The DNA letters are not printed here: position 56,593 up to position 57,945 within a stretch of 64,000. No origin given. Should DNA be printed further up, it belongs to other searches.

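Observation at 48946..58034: Regulator-linked acyl-CoA cluster whose enzyme families echo Ole/beta-lactone-type biosynthesis but fit no described pathway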

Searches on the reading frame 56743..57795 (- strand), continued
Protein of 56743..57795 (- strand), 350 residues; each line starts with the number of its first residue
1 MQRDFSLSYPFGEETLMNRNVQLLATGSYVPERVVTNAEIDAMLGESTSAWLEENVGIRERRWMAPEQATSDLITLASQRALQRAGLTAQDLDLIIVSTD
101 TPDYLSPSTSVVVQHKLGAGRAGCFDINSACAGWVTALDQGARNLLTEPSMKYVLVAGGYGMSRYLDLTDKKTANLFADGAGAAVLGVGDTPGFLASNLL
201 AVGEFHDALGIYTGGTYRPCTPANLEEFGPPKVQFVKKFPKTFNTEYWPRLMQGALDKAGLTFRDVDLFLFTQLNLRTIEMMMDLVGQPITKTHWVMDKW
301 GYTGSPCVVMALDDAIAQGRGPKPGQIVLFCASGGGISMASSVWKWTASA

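Call 50: search_protein_families(library=pfam, proteins=[L100:2276-3400:+, L100:5567-8953:+, L100:13281-14567:+, L146:8727-9221:+, L146:11008-12537:+, L146:14013-14576:+, L146:14633-16261:+, L115:8599-9054:+, L115:10994-12502:+, L115:12547-15327:+], max_evalue=0.0001)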
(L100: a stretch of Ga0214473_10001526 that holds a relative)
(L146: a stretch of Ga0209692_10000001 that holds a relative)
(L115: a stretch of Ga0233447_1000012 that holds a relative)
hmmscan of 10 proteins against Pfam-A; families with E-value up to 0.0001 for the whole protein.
L100:2276-3400:+ (374 aa): 4 families
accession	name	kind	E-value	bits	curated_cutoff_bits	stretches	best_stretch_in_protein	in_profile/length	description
PF10503.15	Esterase_PHB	-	3.8e-29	101.9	23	1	80-289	2-204/219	Esterase PHB depolymerase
PF00326.27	Peptidase_S9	-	6.6e-06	26.2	22.6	1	161-282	48-172/213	Prolyl oligopeptidase family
PF02230.22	Abhydrolase_2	-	7.2e-06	26.4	23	1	91-205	10-133/217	Phospholipase/Carboxylesterase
PF00756.26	Esterase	-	1.4e-05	25.5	22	1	87-212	16-150/251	Putative esterase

L100:5567-8953:+ (1128 aa): 3 families
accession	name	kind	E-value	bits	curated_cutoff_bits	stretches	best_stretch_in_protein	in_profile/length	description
PF25183.1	OMP_b-brl_4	-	2e-185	619.1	30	1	247-1121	1-838/838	Outer membrane beta barrel domain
PF13620.12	CarboxypepD_reg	-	3e-19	69.6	32.3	1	34-114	1-82/82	Carboxypeptidase regulatory-like domain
PF13715.12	CarbopepD_reg_2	-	7.7e-07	29.5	32.2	1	35-115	1-78/88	CarboxypepD_reg-like domain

L100:13281-14567:+ (428 aa): 3 families
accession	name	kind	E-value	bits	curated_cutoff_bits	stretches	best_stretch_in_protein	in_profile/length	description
PF07690.21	MFS_1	-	5.9e-51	173.8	33.4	2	30-370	2-342/347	Major Facilitator Superfamily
PF00083.30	Sugar_tr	-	2.2e-10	40.4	22.3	1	65-204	53-196/452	Sugar (and other) transporter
PF00854.27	PTR2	-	8.2e-05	22.1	27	1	115-199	34-120/392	POT family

L146:8727-9221:+ (164 aa): 0 families

L146:11008-12537:+ (509 aa): 1 family
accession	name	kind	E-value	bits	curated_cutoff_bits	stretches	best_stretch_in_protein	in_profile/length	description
PF00474.23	SSF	-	7.6e-33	114.4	22.8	1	42-443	1-394/406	Sodium:solute symporter family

L146:14013-14576:+ (187 aa): 0 families

L146:14633-16261:+ (542 aa): 1 family
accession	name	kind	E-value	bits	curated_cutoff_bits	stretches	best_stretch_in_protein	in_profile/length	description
PF13372.12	Alginate_exp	-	1.3e-08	34.5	25.2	1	231-507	158-383/395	Alginate export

L115:8599-9054:+ (151 aa): 0 families

L115:10994-12502:+ (502 aa): 1 family
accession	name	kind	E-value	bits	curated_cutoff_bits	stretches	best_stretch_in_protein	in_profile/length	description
PF00474.23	SSF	-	8.1e-37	127.5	22.8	1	31-443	1-404/406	Sodium:solute symporter family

L115:12547-15327:+ (926 aa): 4 families
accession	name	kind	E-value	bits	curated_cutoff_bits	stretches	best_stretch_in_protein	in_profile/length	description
PF00593.30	TonB_dep_Rec_b-barrel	-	7.5e-25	89.1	27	1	420-872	55-436/436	TonB dependent receptor-like, beta-barrel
PF13715.12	CarbopepD_reg_2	-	6.2e-15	55.4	32.2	1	28-116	1-88/88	CarboxypepD_reg-like domain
PF13620.12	CarboxypepD_reg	-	4.8e-13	49.7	32.3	1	28-104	2-81/82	Carboxypeptidase regulatory-like domain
PF07715.20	Plug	-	1.2e-06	29.4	23.9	1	125-226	3-107/107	TonB-dependent Receptor Plug Domain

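Call 53: search_protein_families(library=ncbifam, proteins=[L146:11008-12537:+, L146:12524-14020:+, L146:9235-9978:+, L146:7423-8598:-, L146:16222-17229:+, L146:8727-9221:+, L100:2276-3400:+, L100:13281-14567:+, L085:17903-19201:+], max_evalue=1e-8)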
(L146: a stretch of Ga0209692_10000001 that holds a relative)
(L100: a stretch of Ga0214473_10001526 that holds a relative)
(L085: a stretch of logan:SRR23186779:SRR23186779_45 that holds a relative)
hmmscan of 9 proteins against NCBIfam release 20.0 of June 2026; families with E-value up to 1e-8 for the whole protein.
L146:11008-12537:+ (509 aa): 4 families
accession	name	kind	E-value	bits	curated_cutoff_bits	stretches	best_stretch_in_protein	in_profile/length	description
TIGR00813.1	sss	superfamily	2.3e-31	109.3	184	1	43-453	2-409/411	sodium/solute symporter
TIGR02119.1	panF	equivalog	3.8e-29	102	328.05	1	18-463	10-434/471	sodium/pantothenate symporter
TIGR02121.1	Na_Pro_sym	equivalog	7.7e-17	61.2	515.5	1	16-460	5-435/488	sodium/proline symporter PutP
TIGR03648.1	Na_symport_lg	subfamily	1.9e-14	53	320.75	0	19-206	3-186/547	VC_2705 family sodium/solute symporter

L146:12524-14020:+ (498 aa): 103 families (the best 25 are shown)
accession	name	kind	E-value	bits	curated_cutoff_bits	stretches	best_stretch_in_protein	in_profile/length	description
NF005307.0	PRK06839.1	equivalog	2e-140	468.7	748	1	8-497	7-489/496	o-succinylbenzoate--CoA ligase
NF004837.0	PRK06187.1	subfamily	7.6e-139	463.4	476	1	9-497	14-518/531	long-chain-fatty-acid--CoA ligase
NF052269.1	Staph_lig_FadD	equivalog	5.8e-130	433.9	650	1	5-497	2-489/499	long-chain-fatty-acid--CoA ligase FadD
NF006572.0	PRK09088.1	equivalog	9.4e-117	390.7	696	1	7-497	5-483/491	acyl-CoA synthetase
NF006182.0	PRK08316.1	subfamily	1.5e-116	390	663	1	7-492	15-508/523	fatty acyl-CoA synthetase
NF002966.0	PRK03640.1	equivalog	2.3e-113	379.4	556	1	6-497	5-476/483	o-succinylbenzoate--CoA ligase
NF005676.0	PRK07470.1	equivalog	2.2e-99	333.5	774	1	14-495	31-523/544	acyl-CoA synthetase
NF009233.0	PRK12583.1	subfamily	2.8e-98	329.7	832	2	150-496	194-545/558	fatty acid CoA ligase family protein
NF005702.0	PRK07514.1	subfamily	2.4e-96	323.1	558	1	18-495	18-494/506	malonyl-CoA synthase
NF005801.1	PRK07656.1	equivalog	6.9e-95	318.5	657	1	26-497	22-499/500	FadD3 family acyl-CoA ligase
NF006181.0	PRK08314.1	subfamily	3.5e-94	316.1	705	2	150-493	197-546/563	long-chain-fatty-acid--CoA ligase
TIGR01923.1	menE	equivalog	9.3e-94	314.8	330.15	1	32-497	1-442/442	o-succinylbenzoate--CoA ligase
NF004797.0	PRK06145.1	equivalog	1.3e-93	314.1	850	1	8-493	7-487/499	acyl-CoA synthetase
NF004114.0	PRK05605.1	equivalog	3.9e-93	312.7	766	2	139-496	202-564/575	long-chain-fatty-acid--CoA ligase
NF005857.1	PRK07786.1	exception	5.8e-90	302.2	733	1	16-497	22-508/513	fatty-acid--CoA ligase FadD5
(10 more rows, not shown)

L146:9235-9978:+ (247 aa): 220 families (the best 25 are shown)
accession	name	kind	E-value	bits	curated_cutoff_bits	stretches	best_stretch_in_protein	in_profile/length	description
NF004198.0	PRK05653.1-3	equivalog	3.7e-88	295.2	296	1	2-245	3-246/248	3-oxoacyl-ACP reductase FabG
TIGR01830.1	3oxo_ACP_reduc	equivalog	8e-86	287.6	297.75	1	9-245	1-238/239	3-oxoacyl-[acyl-carrier-protein] reductase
NF004197.0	PRK05653.1-1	equivalog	9.1e-79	264.6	332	1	2-246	3-247/249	3-oxoacyl-ACP reductase FabG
NF006072.0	PRK08217.1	subfamily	3.5e-72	243.2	298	1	4-245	3-251/253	3-ketoacyl-(acyl-carrier-protein) reductase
NF004791.0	PRK06138.1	equivalog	1e-70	238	312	1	3-245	2-249/252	SDR family oxidoreductase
TIGR01829.1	AcAcCoA_reduct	subfamily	3.2e-70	236.6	302.1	1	7-245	1-240/242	acetoacetyl-CoA reductase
NF005559.1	PRK07231.1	subfamily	2e-69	233.9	215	1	3-246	1-248/249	glucose 1-dehydrogenase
NF004818.0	PRK06172.1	equivalog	7e-69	231.9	336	1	2-246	3-251/253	SDR family oxidoreductase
NF009466.0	PRK12826.1-2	subfamily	8.4e-68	228.5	222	1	5-245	2-244/248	3-oxoacyl-ACP reductase FabG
NF009464.0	PRK12824.1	subfamily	2.8e-67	227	269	1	6-245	2-242/245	3-oxoacyl-ACP reductase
NF004199.0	PRK05653.1-4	equivalog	4.2e-66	223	301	1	4-246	3-246/247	3-oxoacyl-ACP reductase FabG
NF009546.0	PRK12935.1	equivalog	7.2e-64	215.7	418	1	1-245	1-245/247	acetoacetyl-CoA reductase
NF052558.1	MBtsdlDhBudC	equivalog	9.1e-63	212.1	270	1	5-245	2-241/250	meso-2,3-butanediol dehydrogenase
NF053701.1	CsHdxCHCADhChcB2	equivalog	5.5e-62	209.5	350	1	4-245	1-242/245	cis-4-hydroxycyclohexanecarboxylate dehydrogenase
NF009468.0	PRK12826.1-4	equivalog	2.7e-61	207.5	318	1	1-246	2-248/256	SDR family oxidoreductase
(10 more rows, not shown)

L146:7423-8598:- (391 aa): 34 families (the best 25 are shown)
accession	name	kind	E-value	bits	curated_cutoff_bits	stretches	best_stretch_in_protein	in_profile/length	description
NF005404.0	PRK06954.1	subfamily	4.1e-146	487.1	687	1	3-391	8-397/397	acetyl-CoA C-acetyltransferase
NF006086.0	PRK08235.1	equivalog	2e-132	442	526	1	1-389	1-391/393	acetyl-CoA C-acetyltransferase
TIGR01930.1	AcCoA-C-Actrans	subfamily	1.3e-129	432.5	240.55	1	6-389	1-385/385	acetyl-CoA C-acyltransferase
NF004206.0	PRK05656.1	subfamily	2.1e-124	415.6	688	1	1-389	1-391/392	acetyl-CoA C-acetyltransferase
NF042967.1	AcCoAtase_PhaA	equivalog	1.8e-114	383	740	1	1-391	1-396/396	acetyl-CoA acetyltransferase PhaA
NF006552.0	PRK09051.1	subfamily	3.3e-110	369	565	1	1-389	3-393/395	beta-ketothiolase BktB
NF004983.0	PRK06366.1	equivalog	1e-102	344.1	627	1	1-391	1-387/388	acetyl-CoA C-acetyltransferase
NF042999.1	bketothiol_BktB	equivalog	4.7e-101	338.9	725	1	2-389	3-392/394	beta-ketothiolase BktB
NF006551.0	PRK09050.1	subfamily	5.2e-96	322.1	605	1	1-391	1-401/401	3-oxoadipyl-CoA thiolase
NF005152.0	PRK06633.1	equivalog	1.7e-95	319.9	675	1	2-390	3-391/392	acetyl-CoA C-acetyltransferase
TIGR02430.1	pcaF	equivalog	1e-94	317.9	597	1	3-390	2-399/400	3-oxoadipyl-CoA thiolase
NF004853.0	PRK06205.1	subfamily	1.2e-89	301.2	551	1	1-389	1-401/404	acetyl-CoA C-acetyltransferase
NF005033.0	PRK06445.1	equivalog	1.9e-83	280.8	511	1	24-389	31-393/395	acetyl-CoA C-acetyltransferase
NF005890.0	PRK07851.1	equivalog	4.6e-82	276.2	580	2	156-389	172-403/406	acetyl-CoA C-acetyltransferase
NF006001.0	PRK08131.1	equivalog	2.3e-80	270.4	622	1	1-391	1-400/401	3-oxoadipyl-CoA thiolase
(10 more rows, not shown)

L146:16222-17229:+ (335 aa): 23 families
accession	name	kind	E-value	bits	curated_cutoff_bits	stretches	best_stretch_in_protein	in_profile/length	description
NF011457.0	PRK14875.1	equivalog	7.2e-39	133.8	307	1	59-334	110-369/372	acetoin dehydrogenase dihydrolipoyllysine-residue acetyltransferase subunit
NF045632.1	hydroxlase_HsaD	equivalog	3e-35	121.6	400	1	55-334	8-288/290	4,5:9,10-diseco-3-hydroxy-5,9,17-trioxoandrosta-1(10),2-diene-4-oate hydrolase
NF051488.1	bifunc_PcaDC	exception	1.9e-28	99.7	390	1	80-334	12-250/375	bifunctional 3-oxoadipate enol-lactonase/4-carboxymuconolactone decarboxylase PcaDC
TIGR03343.1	biphenyl_bphD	equivalog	6.6e-27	94.4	462.15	1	66-334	17-280/282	2-hydroxy-6-oxo-6-phenylhexa-2,4-dienoate hydrolase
TIGR02427.1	protocat_pcaD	equivalog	3e-26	92.3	255.85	1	78-335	11-251/251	3-oxoadipate enol-lactonase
NF050089.1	i_nPHAscl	equivalog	7e-26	90.9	300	1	70-185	8-123/288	intracellular short-chain-length polyhydroxyalkanoate depolymerase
NF052614.1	AB_fold_OlsI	equivalog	7.5e-23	81.4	385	1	80-335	17-256/272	ornithine lipid biosynthesis O-acyltransferase OlsI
NF058580.1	lipase_V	equivalog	2.3e-21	76.5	300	1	68-182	12-120/230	EstV family lipase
TIGR03611.1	RutD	equivalog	3.7e-21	75.7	238.5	1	78-178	11-112/258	pyrimidine utilization protein D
TIGR03695.1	menH_SHCHC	equivalog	3.2e-20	72.6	208.55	1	81-334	3-251/252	2-succinyl-6-hydroxy-2,4-cyclohexadiene-1-carboxylate synthase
NF051487.1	bifunc_PcaCD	exception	8.5e-20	71.2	430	1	79-334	171-411/413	bifunctional 4-carboxymuconolactone decarboxylase/3-oxoadipate enol-lactonase PcaCD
NF002938.0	PRK03592.1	equivalog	1.1e-19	70.9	241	1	60-199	11-153/298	haloalkane dehalogenase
TIGR01738.1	bioH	equivalog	9.1e-19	68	206.95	1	77-286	1-206/245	pimeloyl-ACP methyl ester esterase BioH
TIGR03056.1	bchO_mg_che_rel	equivalog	1.4e-17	63.6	172.55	1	74-186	21-134/278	alpha/beta fold hydrolase BchO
NF002043.0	PRK00870.1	subfamily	3.3e-15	56.3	265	1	54-335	13-299/302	haloalkane dehalogenase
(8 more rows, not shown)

L146:8727-9221:+ (164 aa): 1 family
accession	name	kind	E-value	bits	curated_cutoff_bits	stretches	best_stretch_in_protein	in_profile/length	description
NF047500.1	choline_R_CudC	equivalog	7.6e-13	48.6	218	1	6-98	6-96/171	choline uptake/conversion transcriptional regulator CudC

L100:2276-3400:+ (374 aa): 3 families
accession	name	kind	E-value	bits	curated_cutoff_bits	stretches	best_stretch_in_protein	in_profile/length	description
NF050058.1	e_dPHAscl_type1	hypoth_equivalog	1.7e-81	273.8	150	1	74-365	3-276/276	extracellular catalytic domain type 1 short-chain-length polyhydroxyalkanoate depolymerase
TIGR01840.1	esterase_phb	subfamily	8.8e-39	133.2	107.85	1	92-286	10-201/213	PHB depolymerase family esterase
NF050059.1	e_dPHAscl_type2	hypoth_equivalog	2.9e-20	72.9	280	1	171-283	3-122/305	extracellular catalytic domain type 2 short-chain-length polyhydroxyalkanoate depolymerase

L100:13281-14567:+ (428 aa): 24 families
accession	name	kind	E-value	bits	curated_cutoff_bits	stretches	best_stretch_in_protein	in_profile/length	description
TIGR00893.1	2A0114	subfamily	2.7e-37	128.7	395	1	31-392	1-380/399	D-galactonate transporter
TIGR00895.1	2A0115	subfamily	3.2e-25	88.9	418.55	1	22-202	15-195/398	aromatic acid/H+ symport family MFS transporter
TIGR00881.1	2A0104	subfamily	2.4e-21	76.2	407.75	1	31-370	2-358/379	phosphoglycerate transporter protein PgtP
TIGR00880.1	2_A_01_02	superfamily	2.7e-20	72.9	131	1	77-199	15-137/141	multidrug resistance protein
TIGR00894.1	2A0114euk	subfamily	5.6e-20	71.3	626.45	1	58-204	76-224/465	Na(+)-dependent inorganic phosphate cotransporter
TIGR00711.1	efflux_EmrB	subfamily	1.6e-18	66.7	230.2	1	28-203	6-180/485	DHA2 family efflux MFS transporter permease subunit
NF008586.0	PRK11551.1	equivalog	8.7e-17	61.2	410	1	25-224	16-215/406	3-(3-hydroxy-phenyl)propionate transporter MhpT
NF000031.1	MFS_efflux_LmrA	exception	9.4e-16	57.5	850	1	9-228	15-231/484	lincomycin efflux MFS transporter Lmr(A)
NF003024.0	PRK03893.1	subfamily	8.9e-15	54.4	604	1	31-205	28-198/497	sialate:H+ symport family MFS transporter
NF008963.0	PRK12307.1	equivalog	2e-14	53.6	637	1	31-370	25-366/426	MFS transporter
TIGR00891.1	2A0112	subfamily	1.1e-12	47.8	552.9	1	32-203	20-192/405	sialate:H+ symport family MFS transporter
TIGR02332.1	HpaX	equivalog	1.5e-12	47.4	615.4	1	23-203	7-193/412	4-hydroxyphenylacetate permease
NF000391.1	EmrB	exception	1.5e-12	47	925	1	30-199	17-185/501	multidrug efflux MFS transporter permease subunit EmrB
TIGR00898.1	2A0119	subfamily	2.5e-12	46.3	550.75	1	77-204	143-267/506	cation transport protein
NF008654.0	PRK11652.1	equivalog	5.5e-11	42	479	1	67-230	51-213/397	multidrug efflux MFS transporter EmrD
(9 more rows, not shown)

L085:17903-19201:+ (432 aa): 4 families
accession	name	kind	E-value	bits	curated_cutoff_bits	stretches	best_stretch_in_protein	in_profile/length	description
TIGR03948.1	butyr_acet_CoA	equivalog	2e-86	290.5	674.8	1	5-431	4-439/445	butyryl-CoA:acetate CoA-transferase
TIGR03458.1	YgfH_subfam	subfamily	1.4e-31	109.7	658.7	1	208-423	250-456/489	succinate CoA transferase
NF053853.1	ScActCoATferScpC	equivalog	3.1e-27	95.4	500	1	211-423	257-460/493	succinyl-CoA:acetate CoA-transferase ScpC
NF053666.1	BtrAceCoATfers1341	equivalog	2.1e-26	92.9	740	1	211-422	252-455/492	butyryl-CoA:acetate CoA transferase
